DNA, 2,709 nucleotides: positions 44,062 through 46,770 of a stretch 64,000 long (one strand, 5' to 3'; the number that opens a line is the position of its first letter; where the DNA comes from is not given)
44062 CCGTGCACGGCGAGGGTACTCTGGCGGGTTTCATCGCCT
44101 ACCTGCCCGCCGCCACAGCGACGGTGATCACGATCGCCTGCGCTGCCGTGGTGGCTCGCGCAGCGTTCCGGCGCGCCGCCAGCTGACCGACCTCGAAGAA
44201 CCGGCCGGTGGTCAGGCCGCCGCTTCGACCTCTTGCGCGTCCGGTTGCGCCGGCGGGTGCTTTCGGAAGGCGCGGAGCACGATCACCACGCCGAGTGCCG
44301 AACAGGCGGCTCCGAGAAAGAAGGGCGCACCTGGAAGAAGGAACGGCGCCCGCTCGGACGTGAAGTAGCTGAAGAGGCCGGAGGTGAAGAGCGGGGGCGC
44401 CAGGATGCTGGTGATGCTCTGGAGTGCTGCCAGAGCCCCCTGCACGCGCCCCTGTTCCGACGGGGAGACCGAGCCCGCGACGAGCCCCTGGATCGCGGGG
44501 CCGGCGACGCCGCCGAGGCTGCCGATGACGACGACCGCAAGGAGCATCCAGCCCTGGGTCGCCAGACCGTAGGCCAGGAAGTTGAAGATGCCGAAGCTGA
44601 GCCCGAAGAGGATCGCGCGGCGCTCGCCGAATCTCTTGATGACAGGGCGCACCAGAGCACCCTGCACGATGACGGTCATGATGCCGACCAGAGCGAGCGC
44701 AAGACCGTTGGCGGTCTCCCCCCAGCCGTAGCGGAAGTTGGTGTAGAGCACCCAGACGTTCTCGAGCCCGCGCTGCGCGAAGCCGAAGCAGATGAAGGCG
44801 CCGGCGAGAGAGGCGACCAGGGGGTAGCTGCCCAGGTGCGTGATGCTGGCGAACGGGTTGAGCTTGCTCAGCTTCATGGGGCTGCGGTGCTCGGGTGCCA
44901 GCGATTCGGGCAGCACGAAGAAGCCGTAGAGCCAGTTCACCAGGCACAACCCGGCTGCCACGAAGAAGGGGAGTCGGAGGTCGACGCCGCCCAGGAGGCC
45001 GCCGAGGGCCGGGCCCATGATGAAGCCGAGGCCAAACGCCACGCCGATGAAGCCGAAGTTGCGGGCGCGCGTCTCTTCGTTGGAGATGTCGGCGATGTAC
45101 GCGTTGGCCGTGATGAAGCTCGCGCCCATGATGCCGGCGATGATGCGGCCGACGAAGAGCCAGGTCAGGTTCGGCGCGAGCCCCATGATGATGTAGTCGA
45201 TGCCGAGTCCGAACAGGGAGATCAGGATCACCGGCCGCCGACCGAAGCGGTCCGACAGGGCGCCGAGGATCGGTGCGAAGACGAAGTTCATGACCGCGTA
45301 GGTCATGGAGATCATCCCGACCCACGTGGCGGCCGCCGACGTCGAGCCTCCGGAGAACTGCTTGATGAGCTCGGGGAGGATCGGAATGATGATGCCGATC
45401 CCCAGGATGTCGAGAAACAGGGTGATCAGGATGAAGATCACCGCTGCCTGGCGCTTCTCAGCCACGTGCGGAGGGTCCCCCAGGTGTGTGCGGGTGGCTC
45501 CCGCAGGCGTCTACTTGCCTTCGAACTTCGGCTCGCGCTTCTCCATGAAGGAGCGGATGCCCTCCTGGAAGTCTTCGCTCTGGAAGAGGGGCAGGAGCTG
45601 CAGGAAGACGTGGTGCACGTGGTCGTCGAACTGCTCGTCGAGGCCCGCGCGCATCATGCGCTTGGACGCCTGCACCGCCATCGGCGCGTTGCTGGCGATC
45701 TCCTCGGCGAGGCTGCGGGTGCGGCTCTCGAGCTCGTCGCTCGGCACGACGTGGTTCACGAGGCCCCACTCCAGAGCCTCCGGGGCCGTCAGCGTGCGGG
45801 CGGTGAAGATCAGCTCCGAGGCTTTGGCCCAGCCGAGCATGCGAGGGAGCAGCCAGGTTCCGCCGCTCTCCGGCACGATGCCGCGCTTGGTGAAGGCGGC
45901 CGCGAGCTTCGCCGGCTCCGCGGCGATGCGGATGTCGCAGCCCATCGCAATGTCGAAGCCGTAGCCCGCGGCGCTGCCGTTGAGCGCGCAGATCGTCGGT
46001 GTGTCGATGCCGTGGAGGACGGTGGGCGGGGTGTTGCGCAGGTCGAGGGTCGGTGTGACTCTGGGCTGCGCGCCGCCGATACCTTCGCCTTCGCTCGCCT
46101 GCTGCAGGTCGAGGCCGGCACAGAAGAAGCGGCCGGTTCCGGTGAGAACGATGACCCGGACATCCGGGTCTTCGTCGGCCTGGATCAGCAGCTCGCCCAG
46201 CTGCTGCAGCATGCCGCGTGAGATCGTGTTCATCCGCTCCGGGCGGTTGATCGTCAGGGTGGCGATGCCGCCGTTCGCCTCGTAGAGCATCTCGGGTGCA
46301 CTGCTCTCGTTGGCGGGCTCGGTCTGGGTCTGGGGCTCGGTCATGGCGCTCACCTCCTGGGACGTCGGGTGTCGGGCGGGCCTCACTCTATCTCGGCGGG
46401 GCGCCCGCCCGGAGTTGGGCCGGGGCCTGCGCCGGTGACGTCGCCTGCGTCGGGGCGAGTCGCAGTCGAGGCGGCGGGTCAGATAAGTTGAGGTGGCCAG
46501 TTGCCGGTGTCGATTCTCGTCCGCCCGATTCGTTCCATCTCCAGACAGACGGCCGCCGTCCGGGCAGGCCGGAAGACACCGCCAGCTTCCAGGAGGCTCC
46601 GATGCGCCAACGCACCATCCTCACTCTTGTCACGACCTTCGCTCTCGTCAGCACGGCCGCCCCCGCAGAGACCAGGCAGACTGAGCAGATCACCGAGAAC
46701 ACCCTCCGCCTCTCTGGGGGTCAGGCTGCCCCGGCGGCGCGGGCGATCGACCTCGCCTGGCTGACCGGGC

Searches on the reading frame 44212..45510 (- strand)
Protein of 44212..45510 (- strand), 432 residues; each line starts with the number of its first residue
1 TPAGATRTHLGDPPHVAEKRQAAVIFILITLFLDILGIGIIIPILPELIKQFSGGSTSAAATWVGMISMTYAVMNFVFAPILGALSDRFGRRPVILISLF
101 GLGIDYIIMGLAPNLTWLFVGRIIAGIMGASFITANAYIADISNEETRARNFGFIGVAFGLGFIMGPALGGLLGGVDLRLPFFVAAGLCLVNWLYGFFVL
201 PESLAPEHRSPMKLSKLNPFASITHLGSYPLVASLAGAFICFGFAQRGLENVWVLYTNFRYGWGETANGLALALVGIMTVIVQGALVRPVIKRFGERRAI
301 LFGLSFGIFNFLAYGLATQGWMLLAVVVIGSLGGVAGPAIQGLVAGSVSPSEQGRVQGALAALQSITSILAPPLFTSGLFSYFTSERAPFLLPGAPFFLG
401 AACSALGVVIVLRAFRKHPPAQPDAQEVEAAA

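Call 23: search_protein_families(library=pfam, proteins=[window:44212-45510:-])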
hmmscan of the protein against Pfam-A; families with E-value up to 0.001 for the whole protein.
window:44212-45510:- (432 aa): 3 families
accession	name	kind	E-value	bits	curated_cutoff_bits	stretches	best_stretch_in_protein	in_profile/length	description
PF07690.21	MFS_1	-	5.8e-56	190.3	33.4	2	28-372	2-347/347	Major Facilitator Superfamily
PF00083.30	Sugar_tr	-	5.1e-10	39.2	22.3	1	35-203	16-194/452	Sugar (and other) transporter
PF13347.12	MFS_2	-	1.3e-07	31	27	1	59-369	30-367/427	MFS/sugar transport protein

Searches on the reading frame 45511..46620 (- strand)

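Call 57: search_protein_families(library=pfam, proteins=[window:45511-46620:-])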
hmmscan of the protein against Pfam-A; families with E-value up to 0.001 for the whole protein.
window:45511-46620:- (369 aa): 2 families
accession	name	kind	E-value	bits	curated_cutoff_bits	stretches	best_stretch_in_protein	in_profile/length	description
PF00378.25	ECH_1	-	6.8e-62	209.5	27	1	114-368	1-250/251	Enoyl-CoA hydratase/isomerase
PF16113.10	ECH_2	-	5e-34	118.7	27.2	1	120-306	2-186/335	Enoyl-CoA hydratase/isomerase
